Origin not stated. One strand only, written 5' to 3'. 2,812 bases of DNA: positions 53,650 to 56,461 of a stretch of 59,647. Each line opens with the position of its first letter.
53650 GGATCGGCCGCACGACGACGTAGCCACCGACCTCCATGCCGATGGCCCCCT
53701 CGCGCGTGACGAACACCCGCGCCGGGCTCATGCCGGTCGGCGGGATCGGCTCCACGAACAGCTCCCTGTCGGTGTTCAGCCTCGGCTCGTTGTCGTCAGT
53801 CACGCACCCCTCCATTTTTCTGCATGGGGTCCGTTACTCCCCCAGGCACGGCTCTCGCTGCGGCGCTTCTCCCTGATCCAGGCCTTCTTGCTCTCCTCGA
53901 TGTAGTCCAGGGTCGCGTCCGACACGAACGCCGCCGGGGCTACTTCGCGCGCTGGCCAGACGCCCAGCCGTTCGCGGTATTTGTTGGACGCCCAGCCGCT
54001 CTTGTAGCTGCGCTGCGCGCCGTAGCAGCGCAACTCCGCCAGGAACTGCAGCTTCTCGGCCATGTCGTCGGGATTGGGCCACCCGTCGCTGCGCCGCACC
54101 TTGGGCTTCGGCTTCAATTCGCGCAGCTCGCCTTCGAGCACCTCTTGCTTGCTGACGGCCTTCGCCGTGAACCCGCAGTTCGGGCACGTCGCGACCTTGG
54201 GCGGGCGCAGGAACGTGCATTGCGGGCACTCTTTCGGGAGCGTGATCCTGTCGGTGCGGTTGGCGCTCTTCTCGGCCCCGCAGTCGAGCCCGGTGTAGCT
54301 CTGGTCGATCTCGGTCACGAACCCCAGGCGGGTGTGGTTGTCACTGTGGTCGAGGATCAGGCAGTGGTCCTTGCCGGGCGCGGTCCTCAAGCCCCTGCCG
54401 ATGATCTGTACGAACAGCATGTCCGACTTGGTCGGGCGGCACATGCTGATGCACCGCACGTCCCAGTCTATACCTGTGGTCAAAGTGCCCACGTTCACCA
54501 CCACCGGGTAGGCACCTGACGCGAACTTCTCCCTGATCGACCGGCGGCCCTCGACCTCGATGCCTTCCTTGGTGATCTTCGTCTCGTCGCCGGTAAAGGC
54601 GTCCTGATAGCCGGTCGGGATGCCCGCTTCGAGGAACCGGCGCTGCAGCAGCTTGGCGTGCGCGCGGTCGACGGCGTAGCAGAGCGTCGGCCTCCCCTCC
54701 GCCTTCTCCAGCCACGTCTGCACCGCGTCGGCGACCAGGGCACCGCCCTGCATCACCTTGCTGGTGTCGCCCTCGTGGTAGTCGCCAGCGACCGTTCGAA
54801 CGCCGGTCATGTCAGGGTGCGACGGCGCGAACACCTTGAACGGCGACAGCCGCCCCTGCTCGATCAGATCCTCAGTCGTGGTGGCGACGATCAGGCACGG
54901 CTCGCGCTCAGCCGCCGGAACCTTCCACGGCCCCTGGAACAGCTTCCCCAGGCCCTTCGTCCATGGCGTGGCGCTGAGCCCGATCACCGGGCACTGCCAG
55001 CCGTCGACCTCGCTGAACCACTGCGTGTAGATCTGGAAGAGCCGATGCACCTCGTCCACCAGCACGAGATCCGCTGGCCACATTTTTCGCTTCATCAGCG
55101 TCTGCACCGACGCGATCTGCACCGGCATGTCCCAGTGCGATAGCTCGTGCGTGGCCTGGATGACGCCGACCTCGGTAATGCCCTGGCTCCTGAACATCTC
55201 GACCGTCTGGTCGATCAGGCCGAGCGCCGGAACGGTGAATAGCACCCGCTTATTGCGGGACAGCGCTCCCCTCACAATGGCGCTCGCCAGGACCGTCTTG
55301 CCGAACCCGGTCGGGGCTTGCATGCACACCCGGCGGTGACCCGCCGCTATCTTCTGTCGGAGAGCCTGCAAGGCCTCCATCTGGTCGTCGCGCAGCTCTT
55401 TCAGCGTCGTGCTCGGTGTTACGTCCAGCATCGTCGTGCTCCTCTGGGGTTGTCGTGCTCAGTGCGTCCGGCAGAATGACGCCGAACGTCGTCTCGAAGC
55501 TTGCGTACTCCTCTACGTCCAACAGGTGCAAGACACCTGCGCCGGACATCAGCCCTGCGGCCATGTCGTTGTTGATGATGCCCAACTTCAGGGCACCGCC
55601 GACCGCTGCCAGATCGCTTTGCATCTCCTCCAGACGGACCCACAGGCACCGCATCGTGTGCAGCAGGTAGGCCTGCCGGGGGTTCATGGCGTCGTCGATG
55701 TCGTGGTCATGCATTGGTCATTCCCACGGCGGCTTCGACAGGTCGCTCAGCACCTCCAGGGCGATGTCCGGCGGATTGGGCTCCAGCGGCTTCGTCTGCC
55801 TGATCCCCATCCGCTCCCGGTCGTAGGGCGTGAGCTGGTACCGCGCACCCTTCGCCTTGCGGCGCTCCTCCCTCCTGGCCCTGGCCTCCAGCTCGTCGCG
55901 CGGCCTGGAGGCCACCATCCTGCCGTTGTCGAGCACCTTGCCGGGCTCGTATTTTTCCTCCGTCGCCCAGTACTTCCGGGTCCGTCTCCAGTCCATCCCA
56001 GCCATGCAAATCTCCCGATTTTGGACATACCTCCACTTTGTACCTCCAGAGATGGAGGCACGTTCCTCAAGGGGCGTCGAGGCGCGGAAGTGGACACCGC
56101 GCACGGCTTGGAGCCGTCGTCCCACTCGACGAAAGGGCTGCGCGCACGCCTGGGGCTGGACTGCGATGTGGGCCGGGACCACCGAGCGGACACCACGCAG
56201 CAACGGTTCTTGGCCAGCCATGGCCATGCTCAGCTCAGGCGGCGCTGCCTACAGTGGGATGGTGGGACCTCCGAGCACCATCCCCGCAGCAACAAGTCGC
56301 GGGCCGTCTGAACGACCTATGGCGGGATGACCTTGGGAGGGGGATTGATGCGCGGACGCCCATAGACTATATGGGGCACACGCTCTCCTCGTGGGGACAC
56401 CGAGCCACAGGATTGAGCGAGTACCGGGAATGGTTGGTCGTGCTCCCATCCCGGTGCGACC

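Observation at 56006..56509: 504-nt gene-free, densely structured segment in the replication/regulation operon: candidate ncRNA or iteron-type origin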

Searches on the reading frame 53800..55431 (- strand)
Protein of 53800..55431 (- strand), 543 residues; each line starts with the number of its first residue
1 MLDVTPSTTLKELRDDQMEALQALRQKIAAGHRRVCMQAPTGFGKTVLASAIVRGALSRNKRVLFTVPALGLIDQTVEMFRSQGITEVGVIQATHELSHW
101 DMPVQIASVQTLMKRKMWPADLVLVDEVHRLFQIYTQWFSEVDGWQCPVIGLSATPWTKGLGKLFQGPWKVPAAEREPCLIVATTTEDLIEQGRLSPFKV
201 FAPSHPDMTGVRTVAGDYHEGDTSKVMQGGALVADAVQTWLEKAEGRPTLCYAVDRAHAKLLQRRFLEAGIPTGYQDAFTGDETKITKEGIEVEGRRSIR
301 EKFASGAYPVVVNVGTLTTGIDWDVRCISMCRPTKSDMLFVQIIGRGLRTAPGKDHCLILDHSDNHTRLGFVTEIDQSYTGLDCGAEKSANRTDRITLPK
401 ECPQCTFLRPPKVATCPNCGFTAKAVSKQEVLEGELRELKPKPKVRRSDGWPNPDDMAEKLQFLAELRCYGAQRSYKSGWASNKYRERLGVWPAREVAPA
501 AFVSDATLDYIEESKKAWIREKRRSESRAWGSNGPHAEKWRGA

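Call 13: search_protein_families(library=pfam, proteins=[window:53800-55431:-], max_evalue=1)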
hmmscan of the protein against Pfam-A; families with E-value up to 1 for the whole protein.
window:53800-55431:- (543 aa): 15 families
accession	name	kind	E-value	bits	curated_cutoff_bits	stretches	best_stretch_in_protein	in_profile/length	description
PF04851.21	ResIII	-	6.2e-19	68.9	22.5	1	11-156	2-162/164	Type III restriction enzyme, res subunit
PF00270.35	DEAD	-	5.3e-10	39.7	26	1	16-156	3-160/167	DEAD/DEAH box helicase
PF00271.37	Helicase_C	-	3.3e-05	24.5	23.5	1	284-350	42-109/110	Helicase conserved C-terminal domain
PF13604.12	AAA_30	-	0.004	17.4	27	1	14-128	3-97/191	AAA domain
PF13245.12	AAA_19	-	0.023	15.3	25.1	1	28-131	7-102/134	AAA domain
PF12773.13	DZR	-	0.026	15.1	27.3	1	384-420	18-45/45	Double zinc ribbon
PF00004.35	AAA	-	0.029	15.2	21.2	1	35-133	1-71/131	ATPase family associated with various cellular activities (AAA)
PF13191.12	AAA_16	-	0.048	14.6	32.6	1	14-59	5-51/167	AAA ATPase domain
PF01637.24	ATPase_2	-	0.17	12.1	33.2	1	39-187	27-157/225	ATPase domain predominantly from Archaea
PF01695.23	IstB_IS21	-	0.18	11.7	24.1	1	34-67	94-127/238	IstB-like ATP binding protein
PF00158.32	Sigma54_activat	-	0.2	11.8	20.2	1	15-61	5-51/168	Sigma-54 interaction domain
PF01078.27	Mg_chelatase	-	0.2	11.5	20.3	1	17-52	8-42/207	Magnesium chelatase, subunit ChlI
PF24883.2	NPHP3_N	-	0.22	12.2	24.8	1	32-64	22-54/164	Nephrocystin 3, N-terminal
PF02367.23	TsaE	-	0.24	11.8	26.6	1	19-57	5-46/128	Threonylcarbamoyl adenosine biosynthesis protein TsaE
PF07282.18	Cas12f1-like_TNB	-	0.33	11.6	26.3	0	400-424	29-51/60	Cas12f1-like, TNB domain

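Call 55: search_protein_families(library=phrogs, proteins=[window:53800-55431:-], max_evalue=0.001)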
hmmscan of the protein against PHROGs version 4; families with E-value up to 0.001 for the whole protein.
window:53800-55431:- (543 aa): 7 families
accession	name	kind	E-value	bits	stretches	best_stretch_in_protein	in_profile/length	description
phrog_16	-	DNA, RNA and nucleotide metabolism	2.4e-81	275.3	1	11-516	271-719/986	DNA helicase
phrog_16694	-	unknown function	6.6e-22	78.3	2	11-131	273-412/1010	-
phrog_16259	-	DNA, RNA and nucleotide metabolism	1.3e-09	38.8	1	30-130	130-235/330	DNA helicase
phrog_9690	-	DNA, RNA and nucleotide metabolism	9.4e-09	35.7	1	183-365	97-271/306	DNA helicase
phrog_2488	-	DNA, RNA and nucleotide metabolism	2e-08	34.5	1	11-83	17-94/579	DNA helicase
phrog_62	-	DNA, RNA and nucleotide metabolism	5.8e-07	28.3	1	12-165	696-858/1881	DNA helicase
phrog_6819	-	DNA, RNA and nucleotide metabolism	2.7e-05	23.8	0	9-84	9-85/645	Holliday junction branch migration helicase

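Call 87: search_dna_similar(query=window:53800-55431:-, collection=phages, mode=protein, max_rows=12)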
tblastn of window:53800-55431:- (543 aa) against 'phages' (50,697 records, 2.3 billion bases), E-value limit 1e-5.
Records with a match: 2110; places in all: 2114; records where one place covers at least 80% of the query: 500.
Best place of each record, by identity: <60% 2110.
By first word of the organism name: Mycobacterium 507; Vibrio 253; Streptococcus 246; Escherichia 115; Klebsiella 99; Xanthomonas 63; Stx2a-converting 62; Salmonella 61; Pseudomonas 59; Brucella 41; and 98 more.
By host as written in the record: Mycobacterium smegmatis mc2 155 366; - 295; Streptococcus thermophilus 102; Mycobacterium smegmatis mc#155 80; Klebsiella pneumoniae 56; Vibrio lentus 53; Escherichia coli 36; Stenotrophomonas maltophilia 17; and 516 more.
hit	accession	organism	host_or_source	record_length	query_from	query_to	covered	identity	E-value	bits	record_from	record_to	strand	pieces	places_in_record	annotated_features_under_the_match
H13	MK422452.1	Klebsiella phage ST13-OXA48phi12.2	Klebsiella pneumoniae ST13-OXA48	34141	1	524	97%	34.9%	2e-82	286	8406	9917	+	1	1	DEAD/DEAH box helicase | hypothetical protein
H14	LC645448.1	Stx2a-converting phage Stx2_140166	-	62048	1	517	95%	34.9%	2e-79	277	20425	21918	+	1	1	none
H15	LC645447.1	Stx2a-converting phage Stx2_KIH15-140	-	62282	1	517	95%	34.9%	2e-79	277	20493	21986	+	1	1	none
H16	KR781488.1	Shigella phage Ss-VASD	Shigella sonnei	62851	1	517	95%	34.9%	2e-79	277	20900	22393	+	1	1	helicase | hypothetical protein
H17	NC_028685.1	Shigella phage Ss-VASD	Shigella sonnei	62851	1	517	95%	34.9%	2e-79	277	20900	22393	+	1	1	DEAD/DEAH box helicase | hypothetical protein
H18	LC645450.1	Escherichia phage PPwrbA_EC3734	-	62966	1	517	95%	34.9%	2e-79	277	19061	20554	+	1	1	none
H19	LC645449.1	Stx2a-converting phage Stx2_EC3734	-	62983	1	517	95%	34.9%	2e-79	277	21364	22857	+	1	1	none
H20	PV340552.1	Escherichia phage PhiR12_3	Escherichia coli ECOR13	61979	1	517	95%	34.9%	3e-79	277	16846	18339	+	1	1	hypothetical protein (x2)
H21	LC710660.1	Stx2-converting phage F039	human stool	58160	1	517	95%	34.8%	5e-79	276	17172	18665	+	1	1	helicase | hypothetical protein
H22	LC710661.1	Stx2-converting phage F004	human stool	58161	1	517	95%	34.8%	5e-79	276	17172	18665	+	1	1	helicase | hypothetical protein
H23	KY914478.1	Escherichia phage ArgO145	Escherichia coli O145:H- strain FB5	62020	1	517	95%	34.8%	5e-79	276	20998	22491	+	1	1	putative helicase | hypothetical protein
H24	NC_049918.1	Escherichia phage ArgO145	Escherichia coli O145:H- strain FB5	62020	1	517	95%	34.8%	5e-79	276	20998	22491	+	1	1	DEAD/DEAH box helicase | hypothetical protein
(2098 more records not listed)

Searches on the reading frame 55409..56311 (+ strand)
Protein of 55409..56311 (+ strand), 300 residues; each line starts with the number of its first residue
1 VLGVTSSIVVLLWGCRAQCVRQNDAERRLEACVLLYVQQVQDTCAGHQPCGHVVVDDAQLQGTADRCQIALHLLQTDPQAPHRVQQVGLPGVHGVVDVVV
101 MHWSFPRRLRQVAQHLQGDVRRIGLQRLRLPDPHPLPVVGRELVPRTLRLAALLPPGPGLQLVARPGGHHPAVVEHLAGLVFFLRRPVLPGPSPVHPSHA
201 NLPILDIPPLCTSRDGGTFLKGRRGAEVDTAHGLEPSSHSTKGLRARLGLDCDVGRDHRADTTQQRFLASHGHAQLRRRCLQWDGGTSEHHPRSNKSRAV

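Call 13: search_protein_families(library=pfam, proteins=[window:55409-56311:+], max_evalue=1)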
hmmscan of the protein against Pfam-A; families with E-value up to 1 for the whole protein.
window:55409-56311:+ (300 aa): 0 families
